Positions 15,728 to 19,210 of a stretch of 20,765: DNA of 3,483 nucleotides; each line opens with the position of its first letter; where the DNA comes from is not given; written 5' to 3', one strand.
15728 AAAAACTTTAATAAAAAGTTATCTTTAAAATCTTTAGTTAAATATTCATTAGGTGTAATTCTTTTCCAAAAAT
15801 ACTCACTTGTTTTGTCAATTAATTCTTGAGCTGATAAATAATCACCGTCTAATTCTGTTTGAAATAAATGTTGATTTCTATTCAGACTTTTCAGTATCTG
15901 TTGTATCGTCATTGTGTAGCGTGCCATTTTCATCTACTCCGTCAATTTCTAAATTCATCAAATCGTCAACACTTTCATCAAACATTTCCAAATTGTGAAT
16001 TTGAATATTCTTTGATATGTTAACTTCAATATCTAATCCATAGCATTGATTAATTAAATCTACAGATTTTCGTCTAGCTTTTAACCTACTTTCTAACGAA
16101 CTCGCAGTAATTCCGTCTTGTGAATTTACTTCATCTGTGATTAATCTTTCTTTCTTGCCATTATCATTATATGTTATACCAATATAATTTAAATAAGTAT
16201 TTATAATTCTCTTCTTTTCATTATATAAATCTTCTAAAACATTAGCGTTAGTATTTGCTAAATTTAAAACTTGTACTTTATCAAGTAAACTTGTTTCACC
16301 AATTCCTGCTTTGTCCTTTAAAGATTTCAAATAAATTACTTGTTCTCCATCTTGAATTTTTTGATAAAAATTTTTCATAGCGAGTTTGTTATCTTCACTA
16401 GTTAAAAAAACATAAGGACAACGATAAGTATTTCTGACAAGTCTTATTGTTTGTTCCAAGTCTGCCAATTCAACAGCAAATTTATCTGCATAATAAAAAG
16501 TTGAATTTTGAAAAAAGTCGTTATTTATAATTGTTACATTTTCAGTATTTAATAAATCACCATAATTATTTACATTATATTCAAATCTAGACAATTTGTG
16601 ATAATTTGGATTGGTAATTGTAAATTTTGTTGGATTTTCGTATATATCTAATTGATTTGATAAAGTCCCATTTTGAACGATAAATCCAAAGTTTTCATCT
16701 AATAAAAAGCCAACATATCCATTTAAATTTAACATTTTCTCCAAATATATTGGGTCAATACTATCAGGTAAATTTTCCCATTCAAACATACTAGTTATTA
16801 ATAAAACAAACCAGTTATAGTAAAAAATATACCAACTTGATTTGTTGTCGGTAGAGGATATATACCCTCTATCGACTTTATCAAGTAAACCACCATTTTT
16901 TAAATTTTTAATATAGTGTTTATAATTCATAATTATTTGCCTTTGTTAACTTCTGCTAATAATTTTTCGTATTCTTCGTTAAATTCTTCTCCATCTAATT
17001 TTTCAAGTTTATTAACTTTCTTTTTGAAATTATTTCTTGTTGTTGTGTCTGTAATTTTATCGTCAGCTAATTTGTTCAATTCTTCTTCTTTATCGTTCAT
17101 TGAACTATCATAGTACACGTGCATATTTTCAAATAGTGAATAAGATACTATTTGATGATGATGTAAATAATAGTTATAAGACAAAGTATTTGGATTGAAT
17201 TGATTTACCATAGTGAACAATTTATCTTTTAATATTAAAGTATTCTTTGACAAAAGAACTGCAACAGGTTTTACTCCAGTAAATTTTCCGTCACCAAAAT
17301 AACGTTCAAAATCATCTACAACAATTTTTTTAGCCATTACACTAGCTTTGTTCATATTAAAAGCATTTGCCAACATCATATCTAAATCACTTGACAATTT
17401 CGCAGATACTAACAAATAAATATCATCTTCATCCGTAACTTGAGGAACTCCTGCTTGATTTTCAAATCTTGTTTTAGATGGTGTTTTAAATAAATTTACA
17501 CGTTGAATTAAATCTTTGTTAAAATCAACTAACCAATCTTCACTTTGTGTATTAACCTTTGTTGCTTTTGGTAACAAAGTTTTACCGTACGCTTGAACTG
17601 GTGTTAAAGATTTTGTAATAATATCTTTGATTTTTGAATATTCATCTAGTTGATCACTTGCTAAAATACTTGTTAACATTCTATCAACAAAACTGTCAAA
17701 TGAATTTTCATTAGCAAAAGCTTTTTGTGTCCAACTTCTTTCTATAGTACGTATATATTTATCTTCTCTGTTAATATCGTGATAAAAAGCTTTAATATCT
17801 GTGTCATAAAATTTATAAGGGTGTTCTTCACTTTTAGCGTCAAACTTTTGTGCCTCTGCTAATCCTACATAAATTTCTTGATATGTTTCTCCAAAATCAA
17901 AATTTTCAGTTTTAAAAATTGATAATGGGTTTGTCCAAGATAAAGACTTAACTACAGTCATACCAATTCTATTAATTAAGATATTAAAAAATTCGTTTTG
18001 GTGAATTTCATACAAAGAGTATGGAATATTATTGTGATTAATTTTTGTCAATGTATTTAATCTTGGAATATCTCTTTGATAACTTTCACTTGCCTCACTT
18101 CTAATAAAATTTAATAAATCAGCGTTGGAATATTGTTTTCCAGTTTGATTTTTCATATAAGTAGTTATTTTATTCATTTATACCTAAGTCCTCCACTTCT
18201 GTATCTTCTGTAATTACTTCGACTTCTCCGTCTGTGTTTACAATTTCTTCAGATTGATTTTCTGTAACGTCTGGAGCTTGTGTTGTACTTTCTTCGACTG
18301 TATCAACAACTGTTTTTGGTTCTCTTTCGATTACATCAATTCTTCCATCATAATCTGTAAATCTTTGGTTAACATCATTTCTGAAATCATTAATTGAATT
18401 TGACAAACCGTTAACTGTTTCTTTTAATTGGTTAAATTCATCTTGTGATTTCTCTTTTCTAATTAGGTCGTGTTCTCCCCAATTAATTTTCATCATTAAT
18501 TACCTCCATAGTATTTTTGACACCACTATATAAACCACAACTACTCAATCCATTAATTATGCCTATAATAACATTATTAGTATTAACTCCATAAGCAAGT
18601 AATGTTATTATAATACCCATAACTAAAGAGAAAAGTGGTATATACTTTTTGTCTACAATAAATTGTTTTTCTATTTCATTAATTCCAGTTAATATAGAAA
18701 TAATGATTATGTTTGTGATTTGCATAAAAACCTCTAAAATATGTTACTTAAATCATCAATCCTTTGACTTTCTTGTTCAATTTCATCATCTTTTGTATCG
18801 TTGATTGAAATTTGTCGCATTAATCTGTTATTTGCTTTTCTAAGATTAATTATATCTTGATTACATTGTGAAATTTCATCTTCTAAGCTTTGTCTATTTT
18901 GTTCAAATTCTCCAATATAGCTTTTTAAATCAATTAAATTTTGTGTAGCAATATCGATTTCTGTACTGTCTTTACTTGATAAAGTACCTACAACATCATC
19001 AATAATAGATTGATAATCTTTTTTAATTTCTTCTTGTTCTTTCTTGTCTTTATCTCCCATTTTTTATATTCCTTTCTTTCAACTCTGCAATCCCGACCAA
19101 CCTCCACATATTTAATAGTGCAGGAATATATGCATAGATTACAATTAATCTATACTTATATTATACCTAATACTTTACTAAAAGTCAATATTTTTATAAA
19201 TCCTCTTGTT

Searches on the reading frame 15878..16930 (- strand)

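Call 5: search_protein_families(library=pfam, proteins=[window:15878-16930:-], max_evalue=0.1)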
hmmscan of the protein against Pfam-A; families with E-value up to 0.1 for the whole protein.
window:15878-16930:- (350 aa): 1 family
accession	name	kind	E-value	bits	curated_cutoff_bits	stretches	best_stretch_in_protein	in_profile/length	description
PF05352.17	Phage_connector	-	1.1e-65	222.3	25.6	1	30-310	13-281/281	Phage Connector (GP10)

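Call 6: search_protein_families(library=phrogs, proteins=[window:15878-16930:-], max_evalue=0.01)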
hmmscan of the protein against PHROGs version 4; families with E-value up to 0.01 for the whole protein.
window:15878-16930:- (350 aa): 1 family
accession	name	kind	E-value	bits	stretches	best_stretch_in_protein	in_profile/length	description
phrog_2038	-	connector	5.9e-64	217.4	1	27-315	17-298/314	upper collar connector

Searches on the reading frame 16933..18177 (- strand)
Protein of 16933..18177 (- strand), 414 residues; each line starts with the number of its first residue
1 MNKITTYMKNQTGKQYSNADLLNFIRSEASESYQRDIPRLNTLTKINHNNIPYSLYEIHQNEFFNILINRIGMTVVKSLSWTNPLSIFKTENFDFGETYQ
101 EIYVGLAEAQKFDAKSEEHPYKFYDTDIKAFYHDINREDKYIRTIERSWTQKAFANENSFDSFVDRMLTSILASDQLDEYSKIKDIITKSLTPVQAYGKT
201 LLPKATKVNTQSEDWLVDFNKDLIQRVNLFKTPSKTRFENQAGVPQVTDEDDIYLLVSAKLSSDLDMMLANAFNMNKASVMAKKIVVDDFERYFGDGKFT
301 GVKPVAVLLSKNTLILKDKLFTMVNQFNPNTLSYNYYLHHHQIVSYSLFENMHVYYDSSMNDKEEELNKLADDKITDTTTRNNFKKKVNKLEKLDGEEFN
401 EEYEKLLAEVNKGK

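Call 48: search_dna_similar(query=window:16933-18177:-, collection=phages, mode=protein, max_rows=15)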
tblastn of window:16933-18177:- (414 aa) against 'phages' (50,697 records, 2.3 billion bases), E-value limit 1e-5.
Records with a match: 209; places in all: 209; records where one place covers at least 80% of the query: 148.
Best place of each record, by identity: <60% 209.
By first word of the organism name: Bacillus 92; Clostridium 46; Curtobacterium 18; Bacteriophage 14; Bifidobacterium 10; Arthrobacter 6; Streptococcus 5; Microbacterium 4; Enterococcus 3; Actinomyces 2; and 6 more.
By host as written in the record: - 29; Clostridium perfringens 20; Bacillus subtilis 13; Bacillus cereus 11; Curtobacterium flaccumfaciens NRRL B-729 SEA 8; Bacillus thuringiensis subsp. kurstaki ATCC 33679 7; Bacillus thuringiensis subspecies kurstaki 6; Bifidobacterium asteroides 6; and 51 more.
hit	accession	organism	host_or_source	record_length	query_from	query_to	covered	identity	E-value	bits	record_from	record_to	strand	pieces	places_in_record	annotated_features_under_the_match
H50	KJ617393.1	Streptococcus phage SOCP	Streptococcus pneumoniae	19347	2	356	86%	52.5%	2e-118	385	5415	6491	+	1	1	major capsid protein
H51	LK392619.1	Streptococcus phage CP-7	Streptococcus pneumoniae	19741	2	356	86%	52.2%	5e-118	384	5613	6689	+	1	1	Major head protein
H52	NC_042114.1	Streptococcus phage CP-7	Streptococcus pneumoniae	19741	2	356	86%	52.2%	5e-118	384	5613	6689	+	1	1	major head protein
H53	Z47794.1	Streptococcus phage Cp1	-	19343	2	356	86%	51.9%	3e-115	375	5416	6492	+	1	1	orf9: major head protein | orff: CDS | ribosome_binding_site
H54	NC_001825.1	Streptococcus phage Cp1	Streptococcus pneumoniae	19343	2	356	86%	51.9%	3e-115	375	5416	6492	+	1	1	major head protein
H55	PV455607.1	Enterococcus phage vB_EfaP_2/Chl-5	Enterococcus faecium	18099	21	385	88%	29.9%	3e-41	161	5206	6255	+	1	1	major capsid protein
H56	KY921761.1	Bacillus phage BeachBum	Bacillus thuringiensis subsp. kurstaki ...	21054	7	354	84%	31.3%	1e-39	157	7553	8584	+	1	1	major capsid protein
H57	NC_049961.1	Bacillus phage BeachBum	Bacillus thuringiensis subsp. kurstaki ...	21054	7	354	84%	31.3%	1e-39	157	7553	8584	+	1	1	major head protein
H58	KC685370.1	Bacillus phage MG-B1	Bacillus weihenstephanensis MG1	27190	1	355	86%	30.6%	1e-34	142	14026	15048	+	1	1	major head protein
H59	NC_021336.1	Bacillus phage MG-B1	Bacillus weihenstephanensis MG1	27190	1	355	86%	30.6%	1e-34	142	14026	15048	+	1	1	major head protein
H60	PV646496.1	Enterococcus phage CUB-FM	Enterococcus faecium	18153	21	385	88%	29.6%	6e-42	163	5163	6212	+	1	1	hypothetical protein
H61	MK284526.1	Bacillus phage DK1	Bacillus cereus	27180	1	355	86%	30.3%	3e-36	147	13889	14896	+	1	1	major head protein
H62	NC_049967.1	Bacillus phage DK1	Bacillus cereus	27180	1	355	86%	30.3%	3e-36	147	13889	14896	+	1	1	major head protein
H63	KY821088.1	Bacillus phage Harambe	Bacillus thuringiensis subsp. kurstaki ...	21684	7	354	84%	30.8%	1e-38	154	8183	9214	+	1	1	major capsid protein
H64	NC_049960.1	Bacillus phage Harambe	Bacillus thuringiensis subsp. kurstaki ...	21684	7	354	84%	30.8%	1e-38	154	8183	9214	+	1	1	major head protein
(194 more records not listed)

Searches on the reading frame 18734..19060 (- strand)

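Call 57: search_protein_families(library=pfam, proteins=[window:18734-19060:-], max_evalue=0.01)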
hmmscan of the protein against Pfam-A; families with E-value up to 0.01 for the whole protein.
window:18734-19060:- (108 aa): 4 families
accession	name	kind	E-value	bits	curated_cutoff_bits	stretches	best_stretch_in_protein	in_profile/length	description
PF05837.17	CENP-H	-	0.00015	22.1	29.9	1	18-96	66-149/202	Centromere protein H (CENP-H)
PF11418.13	Scaffolding_pro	-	0.00078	20.4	25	1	33-99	19-85/100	Phi29 scaffolding protein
PF13870.11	CCDC113_CCDC96_CC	-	0.0029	17.8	31.6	1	37-85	88-136/177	CCDC113/CCDC96, coiled-coil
PF16454.10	PI3K_P85_iSH2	-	0.0077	16.3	31.5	0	8-94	70-156/161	Phosphatidylinositol 3-kinase regulatory subunit P85 inter-SH2 domain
